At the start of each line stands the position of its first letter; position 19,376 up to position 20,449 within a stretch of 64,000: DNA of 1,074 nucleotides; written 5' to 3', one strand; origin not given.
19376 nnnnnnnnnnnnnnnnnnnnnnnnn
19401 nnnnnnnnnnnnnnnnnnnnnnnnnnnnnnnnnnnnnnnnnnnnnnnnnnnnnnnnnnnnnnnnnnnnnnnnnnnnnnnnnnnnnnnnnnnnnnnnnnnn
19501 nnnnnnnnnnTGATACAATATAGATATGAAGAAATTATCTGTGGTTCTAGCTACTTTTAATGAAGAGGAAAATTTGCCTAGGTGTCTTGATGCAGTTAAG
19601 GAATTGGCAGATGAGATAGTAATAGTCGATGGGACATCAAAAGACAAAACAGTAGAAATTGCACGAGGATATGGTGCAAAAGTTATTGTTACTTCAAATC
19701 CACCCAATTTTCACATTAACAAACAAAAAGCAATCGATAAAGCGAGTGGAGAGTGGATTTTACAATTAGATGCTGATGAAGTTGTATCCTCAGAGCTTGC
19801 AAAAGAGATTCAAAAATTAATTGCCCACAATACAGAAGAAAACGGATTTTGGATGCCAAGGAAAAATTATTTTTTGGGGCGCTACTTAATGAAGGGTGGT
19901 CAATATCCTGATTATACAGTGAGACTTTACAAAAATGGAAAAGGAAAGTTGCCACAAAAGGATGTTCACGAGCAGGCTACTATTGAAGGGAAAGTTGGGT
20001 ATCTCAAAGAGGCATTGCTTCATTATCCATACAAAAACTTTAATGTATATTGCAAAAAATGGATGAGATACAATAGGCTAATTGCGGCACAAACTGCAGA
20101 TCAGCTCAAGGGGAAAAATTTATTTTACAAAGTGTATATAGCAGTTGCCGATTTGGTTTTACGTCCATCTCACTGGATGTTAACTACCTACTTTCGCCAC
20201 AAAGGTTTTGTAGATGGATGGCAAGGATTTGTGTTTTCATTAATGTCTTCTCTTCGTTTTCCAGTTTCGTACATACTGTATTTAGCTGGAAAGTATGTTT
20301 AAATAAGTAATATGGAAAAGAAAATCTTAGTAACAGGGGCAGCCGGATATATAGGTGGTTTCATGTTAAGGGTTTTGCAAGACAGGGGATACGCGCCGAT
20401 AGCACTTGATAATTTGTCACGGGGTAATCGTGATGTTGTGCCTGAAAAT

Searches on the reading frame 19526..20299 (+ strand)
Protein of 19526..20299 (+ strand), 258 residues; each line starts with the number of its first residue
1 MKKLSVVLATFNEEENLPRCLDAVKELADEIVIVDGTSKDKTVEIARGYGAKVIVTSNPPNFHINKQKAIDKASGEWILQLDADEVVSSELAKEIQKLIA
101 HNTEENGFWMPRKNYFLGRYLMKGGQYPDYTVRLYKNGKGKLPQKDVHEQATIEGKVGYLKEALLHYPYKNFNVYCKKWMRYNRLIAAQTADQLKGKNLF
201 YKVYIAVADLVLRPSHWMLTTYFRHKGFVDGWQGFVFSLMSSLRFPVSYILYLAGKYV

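Call 8: search_protein_families(library=pfam, proteins=[window:19526-20299:+], max_evalue=0.01)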
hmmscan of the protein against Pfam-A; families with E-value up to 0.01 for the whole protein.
window:19526-20299:+ (258 aa): 3 families
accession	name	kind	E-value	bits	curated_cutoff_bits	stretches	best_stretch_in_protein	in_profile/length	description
PF00535.33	Glycos_transf_2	-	2.1e-22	80.3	23.3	1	5-126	1-129/168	Glycosyl transferase family 2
PF13704.12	Glyco_tranf_2_4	-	1.3e-06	29.2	27.5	1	12-91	2-88/98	Glycosyl transferase family 2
PF13641.12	Glyco_tranf_2_3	-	0.00054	20.5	27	1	4-95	3-107/230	Glycosyltransferase like family 2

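Call 54: search_solved_structures(query=window:19526-20299:+, max_evalue=0.001)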
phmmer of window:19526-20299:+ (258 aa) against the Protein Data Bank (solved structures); distinct sequences matched with E-value up to 0.001: 12.
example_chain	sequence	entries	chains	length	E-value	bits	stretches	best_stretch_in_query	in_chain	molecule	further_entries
22ao_A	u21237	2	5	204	6e-18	68.4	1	5-186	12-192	GmaR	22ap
7msk_A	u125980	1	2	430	7.7e-09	38.6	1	8-100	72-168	Glyco_trans_2-like domain-containing protein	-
7msp_A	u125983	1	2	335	4.5e-08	36.1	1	8-98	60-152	SPbeta prophage-derived glycosyltransferase SunS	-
7msn_A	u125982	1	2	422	5.5e-08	35.8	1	8-98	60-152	SPbeta prophage-derived glycosyltransferase SunS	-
6p61_A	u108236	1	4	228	4.1e-07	32.9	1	4-103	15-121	Glycosyltransferase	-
9omm_A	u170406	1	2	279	7.2e-06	28.9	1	4-93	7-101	Glycosyltransferase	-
9omj_A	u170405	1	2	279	7.2e-06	28.8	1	4-93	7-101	Glycosyltransferase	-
9omh_A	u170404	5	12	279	7.3e-06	28.8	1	4-93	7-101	Glycosyltransferase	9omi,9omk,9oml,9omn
5tze_C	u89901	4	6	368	0.00047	22.9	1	3-99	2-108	Glycosyl transferase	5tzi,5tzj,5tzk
5mlz_A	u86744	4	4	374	0.00058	22.6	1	3-93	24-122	Dolichol monophosphate mannose synthase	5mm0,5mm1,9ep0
3bcv_A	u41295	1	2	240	0.00071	22.3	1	2-95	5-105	Putative glycosyltransferase protein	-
5tz8_A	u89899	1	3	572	0.00097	21.9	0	3-99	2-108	Glycosyl transferase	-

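Call 86: search_protein_families(library=ncbifam, proteins=[window:19526-20299:+], max_evalue=0.001)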
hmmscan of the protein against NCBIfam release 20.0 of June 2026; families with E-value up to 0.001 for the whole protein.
window:19526-20299:+ (258 aa): 15 families
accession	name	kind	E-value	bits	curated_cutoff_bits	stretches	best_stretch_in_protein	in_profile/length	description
TIGR04283.1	glyco_like_mftF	equivalog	2.5e-16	60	182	1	4-108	1-107/221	TIGR04283 family arsenosugar biosynthesis glycosyltransferase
TIGR04195.1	S_glycosyl_SunS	equivalog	5.8e-12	45.2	350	1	8-97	63-153/421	SunS family peptide S-glycosyltransferase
NF041391.1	DPhHxTase_Halo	equivalog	6.1e-09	35.2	375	1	9-100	2-94/213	dolichyl-phosphate hexose transferase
TIGR04182.1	glyco_TIGR04182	equivalog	1.7e-08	34.2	325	1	5-95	3-93/293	S-layer glycoprotein N-glycosyltransferase AglJ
NF010496.0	PRK13915.1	equivalog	2.6e-08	33.3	262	1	2-57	31-92/307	glucosyl-3-phosphoglycerate synthase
NF038302.1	EPS_HpsE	equivalog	1.7e-07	30.5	300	1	3-98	2-110/307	hormogonium polysaccharide biosynthesis glycosyltransferase HpsE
NF007482.0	PRK10073.1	equivalog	2e-07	30.3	423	1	2-98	6-109/334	glycosyltransferase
NF041875.1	EPS_EpsD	equivalog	7.9e-07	28.8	370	1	4-94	1-99/325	exopolysaccharide biosynthesis glycosyltransferase EpsD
NF050050.1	ProtGlycPglI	equivalog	4.5e-06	26.2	500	1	1-99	1-105/306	GalNAc(5)-diNAcBac-PP-undecaprenol beta-1,3-glucosyltransferase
NF045692.1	OglycostaseCruG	equivalog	0.00017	20.7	600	1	2-93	41-146/386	2'-O-glycosyltransferase CruG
NF047683.1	TeichurnBiosyTuaG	equivalog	0.00018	21.3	400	1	3-97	7-110/252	teichuronic acid biosynthesis protein TuaG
NF053739.1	GlytfEpsEBac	equivalog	0.00022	20.3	450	1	3-100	2-109/265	glycosyltransferase EpsE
NF058614.1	PPMAGASynPpgS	equivalog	0.00072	19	370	1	6-54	4-52/226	polyprenyl-phospho-N-acetylgalactosaminyl synthase PpgS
NF007986.1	PRK10714.1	equivalog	0.00074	18.6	529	0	1-103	5-116/316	undecaprenyl-phosphate 4-deoxy-4-formamido-L-arabinose transferase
TIGR03937.1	PgaC_IcaA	equivalog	0.00095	18.2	422.3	0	2-93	45-144/407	poly-beta-1,6-N-acetyl-D-glucosamine synthase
